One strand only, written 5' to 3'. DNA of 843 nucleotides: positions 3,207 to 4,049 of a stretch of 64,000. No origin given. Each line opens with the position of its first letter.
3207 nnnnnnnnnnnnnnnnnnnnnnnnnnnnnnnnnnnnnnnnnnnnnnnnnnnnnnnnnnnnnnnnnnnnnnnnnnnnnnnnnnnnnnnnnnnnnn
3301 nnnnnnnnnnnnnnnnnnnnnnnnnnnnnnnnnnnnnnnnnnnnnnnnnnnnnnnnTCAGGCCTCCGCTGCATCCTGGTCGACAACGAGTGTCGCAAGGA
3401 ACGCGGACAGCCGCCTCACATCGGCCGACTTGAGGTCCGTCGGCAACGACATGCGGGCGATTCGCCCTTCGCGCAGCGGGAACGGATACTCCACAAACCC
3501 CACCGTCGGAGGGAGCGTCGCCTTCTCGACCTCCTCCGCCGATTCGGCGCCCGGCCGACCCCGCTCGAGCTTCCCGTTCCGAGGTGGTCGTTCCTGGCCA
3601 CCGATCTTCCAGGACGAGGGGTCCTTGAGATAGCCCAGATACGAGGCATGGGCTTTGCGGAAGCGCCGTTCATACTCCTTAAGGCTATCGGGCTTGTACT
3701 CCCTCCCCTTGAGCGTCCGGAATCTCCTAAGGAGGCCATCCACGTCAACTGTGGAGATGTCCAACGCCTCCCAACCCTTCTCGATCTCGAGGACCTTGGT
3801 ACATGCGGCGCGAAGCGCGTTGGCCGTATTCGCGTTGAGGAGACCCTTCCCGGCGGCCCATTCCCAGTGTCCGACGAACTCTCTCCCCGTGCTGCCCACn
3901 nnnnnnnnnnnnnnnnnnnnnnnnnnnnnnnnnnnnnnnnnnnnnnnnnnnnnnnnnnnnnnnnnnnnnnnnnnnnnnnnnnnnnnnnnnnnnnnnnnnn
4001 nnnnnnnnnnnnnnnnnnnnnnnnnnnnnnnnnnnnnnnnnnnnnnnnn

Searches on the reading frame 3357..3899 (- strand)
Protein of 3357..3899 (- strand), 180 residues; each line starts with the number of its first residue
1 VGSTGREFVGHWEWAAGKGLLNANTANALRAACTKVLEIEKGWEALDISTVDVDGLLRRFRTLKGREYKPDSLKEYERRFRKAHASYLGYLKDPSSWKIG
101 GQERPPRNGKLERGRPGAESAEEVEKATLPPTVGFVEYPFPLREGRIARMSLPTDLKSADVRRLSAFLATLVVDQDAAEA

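Call 10: search_protein_families(library=pfam, proteins=[window:3357-3899:-], max_evalue=0.01)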
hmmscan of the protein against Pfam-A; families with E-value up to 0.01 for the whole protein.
window:3357-3899:- (180 aa): 0 families

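Call 13: find_homologous_proteins(query=window:3357-3899:-, max_evalue=0.001)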
Query window:3357-3899:- (180 aa): 28 proteins with E <= 0.001 among 256 candidates.
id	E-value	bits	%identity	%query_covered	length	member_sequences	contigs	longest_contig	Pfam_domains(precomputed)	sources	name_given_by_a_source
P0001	2.7e-115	400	100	100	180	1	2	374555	-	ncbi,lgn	ncbi:MAG: hypothetical protein AB7O37_19400 [Vicinamibacteria bacterium]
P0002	2.2e-87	309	76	100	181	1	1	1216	-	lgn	-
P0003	1.0e-82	294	72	99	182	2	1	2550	-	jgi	jgi:hypothetical protein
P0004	8.0e-73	262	62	100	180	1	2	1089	-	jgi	jgi:hypothetical protein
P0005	5.1e-70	253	60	98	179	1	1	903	-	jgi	jgi:hypothetical protein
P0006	5.2e-67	243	61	99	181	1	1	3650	-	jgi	jgi:hypothetical protein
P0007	9.1e-67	242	62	100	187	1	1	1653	-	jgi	jgi:hypothetical protein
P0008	1.0e-66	242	60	100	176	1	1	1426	-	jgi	jgi:hypothetical protein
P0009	5.0e-64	233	61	98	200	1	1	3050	-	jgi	jgi:hypothetical protein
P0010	7.1e-62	226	61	97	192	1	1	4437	-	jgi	jgi:hypothetical protein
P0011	3.7e-54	201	51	99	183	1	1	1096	-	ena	-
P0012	7.3e-52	194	50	99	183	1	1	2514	-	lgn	-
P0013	8.2e-52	194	52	99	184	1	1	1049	-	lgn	-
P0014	1.2e-51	193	52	99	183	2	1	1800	-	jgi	jgi:hypothetical protein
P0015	3.9e-51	191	50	99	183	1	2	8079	-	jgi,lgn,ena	-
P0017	2.8e-49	185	50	97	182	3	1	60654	-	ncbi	ncbi:MAG: hypothetical protein ACT4PV_09465 [Planctomycetaceae bacterium]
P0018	6.0e-48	181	49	98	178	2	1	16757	-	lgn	-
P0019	6.5e-48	181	50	99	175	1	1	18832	-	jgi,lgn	jgi:hypothetical protein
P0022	1.8e-45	173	45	99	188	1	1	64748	-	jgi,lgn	jgi:hypothetical protein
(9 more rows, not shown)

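Call 14: find_encoding_contigs(protein=P0017, flank=5000, max_places=2)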
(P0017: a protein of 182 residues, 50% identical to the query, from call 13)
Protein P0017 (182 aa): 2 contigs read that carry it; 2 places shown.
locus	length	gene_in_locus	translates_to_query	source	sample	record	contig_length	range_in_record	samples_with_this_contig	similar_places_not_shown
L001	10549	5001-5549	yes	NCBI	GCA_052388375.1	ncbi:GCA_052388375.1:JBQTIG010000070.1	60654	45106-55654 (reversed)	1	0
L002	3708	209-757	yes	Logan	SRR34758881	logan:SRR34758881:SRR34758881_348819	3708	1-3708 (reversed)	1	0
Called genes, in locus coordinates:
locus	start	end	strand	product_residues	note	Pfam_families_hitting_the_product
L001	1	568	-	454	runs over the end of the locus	-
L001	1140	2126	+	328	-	PF13495:Phage_int_SAM_4, PF00589:Phage_integrase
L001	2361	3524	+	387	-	PF07927:HicA_toxin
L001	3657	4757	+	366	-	PF13676:TIR_2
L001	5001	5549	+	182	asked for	-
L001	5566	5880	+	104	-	-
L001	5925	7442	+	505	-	PF13646:HEAT_2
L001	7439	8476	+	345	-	PF01555:N6_N4_Mtase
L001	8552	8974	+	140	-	PF00583:Acetyltransf_1, PF13673:Acetyltransf_10 (weak), PF13508:Acetyltransf_7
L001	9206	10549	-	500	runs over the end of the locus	-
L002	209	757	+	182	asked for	-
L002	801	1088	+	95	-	-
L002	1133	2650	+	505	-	PF13646:HEAT_2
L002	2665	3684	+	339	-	PF01555:N6_N4_Mtase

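Call 15: find_encoding_contigs(protein=P0022, flank=5000, max_places=2)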
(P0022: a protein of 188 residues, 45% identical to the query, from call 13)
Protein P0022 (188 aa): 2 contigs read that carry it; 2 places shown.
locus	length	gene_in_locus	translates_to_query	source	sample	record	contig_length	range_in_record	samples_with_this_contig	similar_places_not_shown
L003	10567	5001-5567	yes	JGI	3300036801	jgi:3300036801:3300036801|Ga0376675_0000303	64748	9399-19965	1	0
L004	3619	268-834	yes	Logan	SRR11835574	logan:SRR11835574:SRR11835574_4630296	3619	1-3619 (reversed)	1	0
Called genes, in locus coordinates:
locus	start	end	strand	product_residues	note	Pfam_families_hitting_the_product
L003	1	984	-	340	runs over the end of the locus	PF20030:bpMoxR (weak), PF07726:AAA_3, PF07728:AAA_5, PF17863:AAA_lid_2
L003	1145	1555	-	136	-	PF01475:FUR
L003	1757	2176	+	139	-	PF04355:BamE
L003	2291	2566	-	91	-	PF03658:Ub-RnfH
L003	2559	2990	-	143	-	PF10604:Polyketide_cyc2, PF03364:Polyketide_cyc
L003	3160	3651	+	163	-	PF01668:SmpB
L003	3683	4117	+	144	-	PF08327:AHSA1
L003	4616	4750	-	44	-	-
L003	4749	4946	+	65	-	-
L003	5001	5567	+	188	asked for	-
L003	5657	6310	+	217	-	-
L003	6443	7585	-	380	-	PF02867:Ribonuc_red_lgC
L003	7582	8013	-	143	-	-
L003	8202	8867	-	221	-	PF00072:Response_reg, PF00196:GerE, PF04545:Sigma70_r4 (faint), PF08281:Sigma70_r4_2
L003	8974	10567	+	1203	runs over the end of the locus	PF01339:CheB_methylest, PF03705:CheR_N, PF01739:CheR, PF08448:PAS_4 (faint), PF13596:PAS_10, PF07730:HisKA_3 (weak), PF13581:HATPase_c_2, PF02518:HATPase_c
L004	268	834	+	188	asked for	-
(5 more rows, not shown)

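Call 16: find_encoding_contigs(protein=P0018, flank=5000, max_places=2)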
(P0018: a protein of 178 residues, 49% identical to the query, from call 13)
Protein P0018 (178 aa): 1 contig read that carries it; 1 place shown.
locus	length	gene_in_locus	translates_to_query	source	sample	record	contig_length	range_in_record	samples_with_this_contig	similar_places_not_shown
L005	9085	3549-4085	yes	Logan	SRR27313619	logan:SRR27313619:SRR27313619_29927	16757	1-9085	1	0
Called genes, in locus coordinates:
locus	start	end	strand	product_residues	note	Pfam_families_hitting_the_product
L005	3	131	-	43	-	?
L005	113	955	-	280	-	PF21948:LplA-B_cat, PF03099:BPL_LplA_LipB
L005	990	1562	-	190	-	-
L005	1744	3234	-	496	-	PF00239:Resolvase, PF07508:Recombinase, PF13408:Zn_ribbon_recom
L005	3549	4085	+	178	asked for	-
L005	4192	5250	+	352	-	-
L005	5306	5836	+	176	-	-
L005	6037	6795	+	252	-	-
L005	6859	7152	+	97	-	-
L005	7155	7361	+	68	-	-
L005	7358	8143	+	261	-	PF13479:AAA_24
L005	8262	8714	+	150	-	PF05037:DUF669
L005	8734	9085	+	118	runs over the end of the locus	PF05866:RusA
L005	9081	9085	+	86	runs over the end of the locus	-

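Call 17: find_encoding_contigs(protein=P0019, flank=5000, max_places=2)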
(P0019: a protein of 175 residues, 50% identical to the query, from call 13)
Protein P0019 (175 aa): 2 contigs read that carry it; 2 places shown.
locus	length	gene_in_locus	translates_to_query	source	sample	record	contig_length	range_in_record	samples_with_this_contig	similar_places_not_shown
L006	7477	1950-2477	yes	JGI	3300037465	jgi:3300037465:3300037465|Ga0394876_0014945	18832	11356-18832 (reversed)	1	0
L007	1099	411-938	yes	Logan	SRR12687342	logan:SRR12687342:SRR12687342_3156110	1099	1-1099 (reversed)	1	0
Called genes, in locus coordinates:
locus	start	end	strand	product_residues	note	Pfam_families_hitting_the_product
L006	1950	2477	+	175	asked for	-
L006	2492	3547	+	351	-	PF02037:SAP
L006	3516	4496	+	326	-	-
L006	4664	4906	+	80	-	-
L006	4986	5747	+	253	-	-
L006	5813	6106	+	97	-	-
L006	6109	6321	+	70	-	-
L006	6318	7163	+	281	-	PF12684:DUF3799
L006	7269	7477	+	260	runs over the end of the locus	PF13479:AAA_24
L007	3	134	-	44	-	?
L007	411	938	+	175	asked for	-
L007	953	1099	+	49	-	?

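Call 20: find_related_loci(query=A1, collection=genome_contigs, flank=6000)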
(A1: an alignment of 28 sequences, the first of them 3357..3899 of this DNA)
Query A1 (180 aa) in genome_contigs; peptide patterns used: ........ (x = any residue, [..] = any of these).
39 stretches matched a pattern; 6 encode a relative of the query (tblastn E <= 1e-3); 6 distinct loci.
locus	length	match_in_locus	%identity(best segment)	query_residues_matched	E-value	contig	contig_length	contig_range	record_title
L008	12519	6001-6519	50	1-174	2e-55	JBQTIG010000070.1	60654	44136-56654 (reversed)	MAG: Planctomycetaceae bacterium isolate SAR44 c_000000084865, whole genome shotgun sequence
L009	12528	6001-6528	49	1-174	9e-54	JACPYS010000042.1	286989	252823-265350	MAG: Betaproteobacteria bacterium isolate NC_groundwater_869_Pr1_S2p5_64_25 Montesol18_S2p5_coassembly_scaffold_708203,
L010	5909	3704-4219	48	1-174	2e-52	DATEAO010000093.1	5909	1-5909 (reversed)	MAG TPA_asm: Candidatus Methylomirabilota bacterium isolate SMAG_U8220 k141_326949, whole genome shotgun sequence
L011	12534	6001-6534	49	1-177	7e-52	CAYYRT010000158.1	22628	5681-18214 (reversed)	MAG TPA_asm: uncultured Acidimicrobiaceae bacterium isolate binchicken_co31_95 genome assembly, contig: k141_3567681, wh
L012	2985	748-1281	44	1-176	7e-48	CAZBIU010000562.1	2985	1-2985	MAG TPA_asm: uncultured Myxococcales bacterium isolate binchicken_co50_418 genome assembly, contig: NODE_57971_length_29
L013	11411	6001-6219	48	102-174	4e-16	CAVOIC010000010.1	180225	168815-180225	MAG: uncultured Gammaproteobacteria bacterium isolate MFD10007.bin.2.125 genome assembly, contig: contig_65827, whole ge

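Call 21: find_related_loci(query=A1, collection=metagenome_contigs, flank=4000)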
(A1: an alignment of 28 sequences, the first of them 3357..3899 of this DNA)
Query A1 (180 aa) in metagenome_contigs; peptide patterns used: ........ (x = any residue, [..] = any of these).
133 stretches matched a pattern; 41 encode a relative of the query (tblastn E <= 1e-3); 41 distinct loci.
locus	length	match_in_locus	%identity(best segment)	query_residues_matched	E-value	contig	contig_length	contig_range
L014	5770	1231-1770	50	1-178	4e-57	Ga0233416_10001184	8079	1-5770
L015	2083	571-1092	52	1-176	1e-56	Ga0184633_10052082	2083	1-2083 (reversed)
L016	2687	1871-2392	52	1-176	8e-56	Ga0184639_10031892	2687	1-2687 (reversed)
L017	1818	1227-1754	53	3-180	2e-56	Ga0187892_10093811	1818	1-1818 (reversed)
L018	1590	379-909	49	1-179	8e-57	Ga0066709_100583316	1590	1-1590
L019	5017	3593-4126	47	1-176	3e-54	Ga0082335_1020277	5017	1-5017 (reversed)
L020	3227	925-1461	47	1-177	5e-54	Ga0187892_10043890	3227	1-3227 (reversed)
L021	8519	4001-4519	49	1-174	7e-54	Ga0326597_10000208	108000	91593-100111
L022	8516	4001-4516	49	1-174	2e-53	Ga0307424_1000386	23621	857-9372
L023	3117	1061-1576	51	1-174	2e-53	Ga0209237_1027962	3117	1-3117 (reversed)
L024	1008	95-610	48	1-174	3e-55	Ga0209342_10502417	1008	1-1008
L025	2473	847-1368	51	1-176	3e-52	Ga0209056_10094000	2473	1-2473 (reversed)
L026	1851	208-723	49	3-174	9e-53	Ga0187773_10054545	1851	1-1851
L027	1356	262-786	48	1-174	4e-53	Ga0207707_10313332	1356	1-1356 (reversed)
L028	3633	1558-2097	45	1-180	2e-50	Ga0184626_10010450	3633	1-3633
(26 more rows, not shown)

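Call 22: find_related_loci(query=A1, collection=viral_contigs, flank=6000)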
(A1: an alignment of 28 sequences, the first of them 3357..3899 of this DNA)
Query A1 (180 aa) in viral_contigs; peptide patterns used: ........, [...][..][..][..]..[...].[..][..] (x = any residue, [..] = any of these).
16 stretches matched a pattern; 1 encode a relative of the query (tblastn E <= 1e-3); 1 distinct loci.
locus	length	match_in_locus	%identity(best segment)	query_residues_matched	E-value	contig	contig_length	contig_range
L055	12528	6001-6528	47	1-174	5e-53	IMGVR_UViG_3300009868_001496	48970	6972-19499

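Call 25: predict_structure(alignment_id=A1)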
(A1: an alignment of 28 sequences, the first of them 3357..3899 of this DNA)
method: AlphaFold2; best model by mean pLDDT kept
length: 180 residues; sequences in the alignment: 28
mean_pLDDT: 74.0   pTM: 0.50
mean pLDDT of the five models: 74.0, 73.6, 72.6, 72.1, 71.3
residues with pLDDT >= 90: 56; 70-90: 58; 50-70: 30; < 50: 36
segments of 3 or more residues with pLDDT < 50: 101-115, 117-130, 174-180
pLDDT, mean of each block of 10 residues (from residue 1): 89 89 90 92 90 91 89 91 90 78 43 41 43 60 60 72 76 48
secondary structure, 60 per line:
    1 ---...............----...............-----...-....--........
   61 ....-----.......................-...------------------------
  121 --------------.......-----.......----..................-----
elements in order: H5-18 H23-37 H53-64 H70-92 E135-141 E147-153 H158-175

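Call 27: search_protein_families(library=phrogs, proteins=[window:3357-3899:-], max_evalue=0.01)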
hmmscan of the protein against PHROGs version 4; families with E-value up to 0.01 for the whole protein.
window:3357-3899:- (180 aa): 1 family
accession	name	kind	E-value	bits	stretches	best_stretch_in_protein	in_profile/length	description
phrog_2602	-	unknown function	0.00014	22.7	1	19-173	22-171/173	-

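Call 28: search_protein_families(library=padloc, proteins=[window:3357-3899:-], max_evalue=0.01)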
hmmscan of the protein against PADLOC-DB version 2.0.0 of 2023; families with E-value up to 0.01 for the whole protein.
window:3357-3899:- (180 aa): 0 families

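Call 31: find_encoding_contigs(protein=P0002, flank=3000, max_places=2)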
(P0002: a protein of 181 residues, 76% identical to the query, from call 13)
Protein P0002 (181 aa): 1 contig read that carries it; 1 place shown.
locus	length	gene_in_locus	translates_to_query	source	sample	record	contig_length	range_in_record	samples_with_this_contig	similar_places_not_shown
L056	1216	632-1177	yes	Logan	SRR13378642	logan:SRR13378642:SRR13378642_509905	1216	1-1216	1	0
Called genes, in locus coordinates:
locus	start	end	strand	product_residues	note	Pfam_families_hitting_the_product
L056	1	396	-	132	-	?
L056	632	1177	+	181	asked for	-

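Call 32: find_encoding_contigs(protein=P0003, flank=3000, max_places=2)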
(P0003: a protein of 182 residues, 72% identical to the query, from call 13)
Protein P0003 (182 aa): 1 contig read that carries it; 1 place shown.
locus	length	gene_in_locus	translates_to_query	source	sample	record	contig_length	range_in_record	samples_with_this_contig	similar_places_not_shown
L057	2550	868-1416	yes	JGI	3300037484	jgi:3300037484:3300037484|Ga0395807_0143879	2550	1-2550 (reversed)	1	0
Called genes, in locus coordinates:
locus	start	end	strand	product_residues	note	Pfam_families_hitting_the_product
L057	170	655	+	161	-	-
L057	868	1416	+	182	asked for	-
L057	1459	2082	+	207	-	-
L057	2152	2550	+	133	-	?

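Call 33: find_encoding_contigs(protein=P0006, flank=4000, max_places=2)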
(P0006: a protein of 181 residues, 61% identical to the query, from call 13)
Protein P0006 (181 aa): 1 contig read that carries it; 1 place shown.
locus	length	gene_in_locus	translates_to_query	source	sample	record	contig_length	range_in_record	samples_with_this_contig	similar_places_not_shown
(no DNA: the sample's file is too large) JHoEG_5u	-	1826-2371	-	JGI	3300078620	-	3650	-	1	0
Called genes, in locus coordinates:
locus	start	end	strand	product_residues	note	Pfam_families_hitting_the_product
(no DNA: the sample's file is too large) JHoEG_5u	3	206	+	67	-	?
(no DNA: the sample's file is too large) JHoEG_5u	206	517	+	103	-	-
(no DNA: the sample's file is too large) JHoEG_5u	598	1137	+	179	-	-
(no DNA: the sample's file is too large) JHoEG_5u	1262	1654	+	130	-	-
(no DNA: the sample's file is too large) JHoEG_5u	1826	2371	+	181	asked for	-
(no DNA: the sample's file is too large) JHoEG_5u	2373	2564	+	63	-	-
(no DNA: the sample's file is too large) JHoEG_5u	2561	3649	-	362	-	?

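Call 34: find_encoding_contigs(protein=P0010, flank=4500, max_places=2)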
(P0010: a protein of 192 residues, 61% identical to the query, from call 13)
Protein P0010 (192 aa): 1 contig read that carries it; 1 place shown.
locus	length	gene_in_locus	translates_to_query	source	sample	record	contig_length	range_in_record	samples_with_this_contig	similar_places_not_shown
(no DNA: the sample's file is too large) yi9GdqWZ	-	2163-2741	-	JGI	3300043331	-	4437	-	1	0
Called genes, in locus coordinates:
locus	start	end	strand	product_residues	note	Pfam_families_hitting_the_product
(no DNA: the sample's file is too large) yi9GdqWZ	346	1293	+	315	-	PF01170:UPF0020 (faint), PF01555:N6_N4_Mtase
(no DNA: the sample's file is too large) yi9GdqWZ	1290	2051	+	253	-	PF04555:XhoI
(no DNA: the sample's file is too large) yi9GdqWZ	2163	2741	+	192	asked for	-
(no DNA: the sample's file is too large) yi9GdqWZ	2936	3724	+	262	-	PF09509:Hypoth_Ymh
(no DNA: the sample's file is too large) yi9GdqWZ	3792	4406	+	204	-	-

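Call 35: find_encoding_contigs(protein=P0009, flank=3500, max_places=2)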
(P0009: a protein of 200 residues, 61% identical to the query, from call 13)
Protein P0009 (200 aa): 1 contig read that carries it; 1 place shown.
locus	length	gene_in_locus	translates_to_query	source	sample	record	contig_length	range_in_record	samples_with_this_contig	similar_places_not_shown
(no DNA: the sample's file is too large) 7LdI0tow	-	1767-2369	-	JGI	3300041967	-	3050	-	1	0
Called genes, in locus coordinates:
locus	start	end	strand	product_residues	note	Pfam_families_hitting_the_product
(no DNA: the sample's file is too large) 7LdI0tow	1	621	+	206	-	?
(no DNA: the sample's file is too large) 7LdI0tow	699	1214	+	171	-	-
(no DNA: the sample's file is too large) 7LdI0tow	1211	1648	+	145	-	PF04343:DUF488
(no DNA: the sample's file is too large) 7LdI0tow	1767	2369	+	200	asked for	-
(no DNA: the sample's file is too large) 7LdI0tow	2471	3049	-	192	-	?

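Call 38: find_encoding_contigs(protein=P0001, flank=10000, max_places=2)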
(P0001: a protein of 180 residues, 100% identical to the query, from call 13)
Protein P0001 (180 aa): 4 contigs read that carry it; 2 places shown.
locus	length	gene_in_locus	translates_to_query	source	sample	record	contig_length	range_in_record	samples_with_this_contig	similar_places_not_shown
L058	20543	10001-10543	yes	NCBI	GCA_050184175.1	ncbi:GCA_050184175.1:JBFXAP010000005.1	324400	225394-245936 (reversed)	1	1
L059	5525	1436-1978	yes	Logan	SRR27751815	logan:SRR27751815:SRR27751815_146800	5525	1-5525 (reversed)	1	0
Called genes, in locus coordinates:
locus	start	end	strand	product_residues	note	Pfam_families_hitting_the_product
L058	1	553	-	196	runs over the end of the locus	-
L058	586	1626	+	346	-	PF00962:A_deaminase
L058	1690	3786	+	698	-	PF04389:Peptidase_M28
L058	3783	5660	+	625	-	PF03169:OPT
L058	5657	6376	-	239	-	PF01135:PCMT, PF01209:Ubie_methyltran, PF13489:Methyltransf_23, PF13649:Methyltransf_25, PF13847:Methyltransf_31, PF08241:Methyltransf_11, PF08242:Methyltransf_12, PF13578:Methyltransf_24, +2 more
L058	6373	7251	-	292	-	PF01112:Asparaginase_2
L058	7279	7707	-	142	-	-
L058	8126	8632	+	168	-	PF05635:23S_rRNA_IVP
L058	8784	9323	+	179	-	-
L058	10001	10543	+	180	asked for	-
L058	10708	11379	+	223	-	PF17278:DUF5343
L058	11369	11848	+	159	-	PF09509:Hypoth_Ymh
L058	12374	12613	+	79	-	-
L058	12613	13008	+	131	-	PF01850:PIN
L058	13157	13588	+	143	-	PF01957:NfeD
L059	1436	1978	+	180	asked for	-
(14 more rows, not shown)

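Call 62: search_protein_families(library=ncbifam, proteins=[L001:1140-2126:+, window:3357-3899:-, L001:5566-5880:+, L001:5925-7442:+], max_evalue=0.001)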
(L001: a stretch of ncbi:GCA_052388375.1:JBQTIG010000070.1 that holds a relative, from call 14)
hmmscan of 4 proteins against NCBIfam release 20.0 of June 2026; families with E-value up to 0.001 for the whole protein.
L001:1140-2126:+ (328 aa): 12 families
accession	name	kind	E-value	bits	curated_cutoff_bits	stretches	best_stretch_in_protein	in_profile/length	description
TIGR02249.1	integrase_gron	subfamily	1.9e-129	431.5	265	1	10-323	2-315/315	integron integrase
NF011946.0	PRK15417.1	equivalog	5.2e-102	341.5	435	1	2-324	9-331/337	integron integrase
NF040815.2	recomb_XerA_Arch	equivalog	7.2e-45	153.6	220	2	240-308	186-254/263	site-specific tyrosine recombinase/integron integrase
TIGR02224.1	recomb_XerC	equivalog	4.3e-39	134.7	335.15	2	240-308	209-277/295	tyrosine recombinase XerC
TIGR02225.1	recomb_XerD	equivalog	3e-36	125.3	329.6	2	240-308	206-274/290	site-specific tyrosine recombinase XerD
NF001399.0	PRK00283.1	subfamily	4.7e-35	121.3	279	1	21-309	21-284/300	tyrosine recombinase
NF002331.0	PRK01287.1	subfamily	2.9e-23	82.4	371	2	244-308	247-312/365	site-specific tyrosine recombinase XerC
NF003462.0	PRK05084.1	equivalog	8.7e-15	54.3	267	2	264-309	300-345/360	tyrosine recombinase XerS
NF007370.0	PRK09870.1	subfamily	1.3e-08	34.7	221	1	254-307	125-178/200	tyrosine-type DNA invertase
NF007371.0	PRK09871.1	subfamily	2.8e-07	30.3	222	1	240-307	106-173/198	tyrosine-type DNA invertase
NF040693.1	recomb_GmtY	equivalog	1.9e-06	27.4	340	1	250-307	370-431/441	gamma-mobile-trio recombinase GmtY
NF041502.1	integrase_1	equivalog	2e-06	26.8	350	1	129-308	169-360/484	site-specific integrase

window:3357-3899:- (180 aa): 0 families

L001:5566-5880:+ (104 aa): 0 families

L001:5925-7442:+ (505 aa): 1 family
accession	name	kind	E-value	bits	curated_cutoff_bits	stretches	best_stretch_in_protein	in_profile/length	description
NF010374.0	PRK13800.1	equivalog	0.0002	19.8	1196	0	381-434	626-680/898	fumarate reductase/succinate dehydrogenase flavoprotein subunit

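Call 73: search_solved_structures(query=A1, max_evalue=10, show_alignments=2)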
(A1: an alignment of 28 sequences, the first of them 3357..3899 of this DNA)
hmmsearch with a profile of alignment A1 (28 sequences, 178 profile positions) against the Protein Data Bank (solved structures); distinct sequences matched with E-value up to 10: 4.
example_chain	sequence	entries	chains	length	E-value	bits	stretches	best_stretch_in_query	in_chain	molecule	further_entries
9cpc_2I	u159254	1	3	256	0.051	16.4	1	16-111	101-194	Enkurin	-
7rro_h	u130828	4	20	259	0.2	14.5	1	16-111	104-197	Enkurin, TRPC channel interacting protein | Enkurin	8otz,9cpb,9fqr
8i7o_L2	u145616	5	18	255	0.42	13.4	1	17-117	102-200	Enkurin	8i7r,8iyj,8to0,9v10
2bih_A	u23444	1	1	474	1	12.1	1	129-158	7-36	NITRATE REDUCTASE [NADPH]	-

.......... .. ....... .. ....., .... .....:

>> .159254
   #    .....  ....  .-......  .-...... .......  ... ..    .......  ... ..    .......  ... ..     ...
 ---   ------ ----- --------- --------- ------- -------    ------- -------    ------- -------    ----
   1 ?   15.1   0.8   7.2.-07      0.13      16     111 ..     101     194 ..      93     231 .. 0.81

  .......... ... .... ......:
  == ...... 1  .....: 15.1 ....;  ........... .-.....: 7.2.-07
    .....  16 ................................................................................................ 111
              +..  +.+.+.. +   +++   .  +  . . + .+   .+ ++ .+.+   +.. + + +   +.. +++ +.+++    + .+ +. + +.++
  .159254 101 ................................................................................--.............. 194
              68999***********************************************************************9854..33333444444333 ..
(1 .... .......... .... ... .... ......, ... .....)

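Call 76: fold_search(model_id=the predicted structure, library=viral)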
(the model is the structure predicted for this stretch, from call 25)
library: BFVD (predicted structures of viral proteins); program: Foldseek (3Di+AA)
matches with E <= 10: 245; with E <= 0.001: 0
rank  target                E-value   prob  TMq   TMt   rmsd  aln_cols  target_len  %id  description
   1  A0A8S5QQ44            1.5e-01  0.54  0.15  0.25  23.1        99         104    8  Uncharacterized protein [Siphoviridae sp. ctE6L85]
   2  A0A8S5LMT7            2.6e-01  0.72  0.38  0.20  16.3       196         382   10  Integrase [Siphoviridae sp. ctDuC3]
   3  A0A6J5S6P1            4.4e-01  0.80  0.37  0.23   8.3       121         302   20  XerC Integrase [uncultured Caudovirales phage]
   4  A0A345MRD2            6.2e-01  0.30  0.15  0.27  17.6        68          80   20  (no name in the UniProt tables at hand)
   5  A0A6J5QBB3            7.0e-01  0.69  0.38  0.20   8.3       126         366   13  Integrase [uncultured Caudovirales phage]
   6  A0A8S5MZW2            7.0e-01  0.38  0.33  0.27   9.4       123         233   16  Integrase [Siphoviridae sp. ctZi05]
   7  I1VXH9                7.0e-01  0.08  0.15  0.14  17.9       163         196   11  (no name in the UniProt tables at hand)
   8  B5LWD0                8.4e-01  0.07  0.13  0.10  31.0       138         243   17  Uncharacterized protein [Feldmannia species virus]
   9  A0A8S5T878            8.9e-01  0.69  0.41  0.39  11.2       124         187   15  Integrase [Caudovirales sp. ctIZM3]
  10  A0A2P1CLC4            9.4e-01  0.18  0.20  0.29   8.3        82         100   18  Uncharacterized protein [Pantoea phage vB_PagS_Vid5]
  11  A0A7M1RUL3            9.4e-01  0.11  0.15  0.05  22.4       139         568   14  Uncharacterized protein [uncultured phage cr124_1]
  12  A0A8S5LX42            1.1e+00  0.15  0.14  0.20  16.3        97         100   16  Uncharacterized protein [Myoviridae sp. ctZgq1]
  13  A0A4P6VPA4            1.1e+00  0.07  0.14  0.15  20.4       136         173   16  Uncharacterized protein [Mimivirus LCMiAC02]
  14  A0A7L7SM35            1.1e+00  0.06  0.14  0.17  22.8       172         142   12  Uncharacterized protein [Gordonia phage Sienna]
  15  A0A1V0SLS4            1.3e+00  0.14  0.21  0.21  17.3       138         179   13  SAM domain protein [Klosneuvirus KNV1]
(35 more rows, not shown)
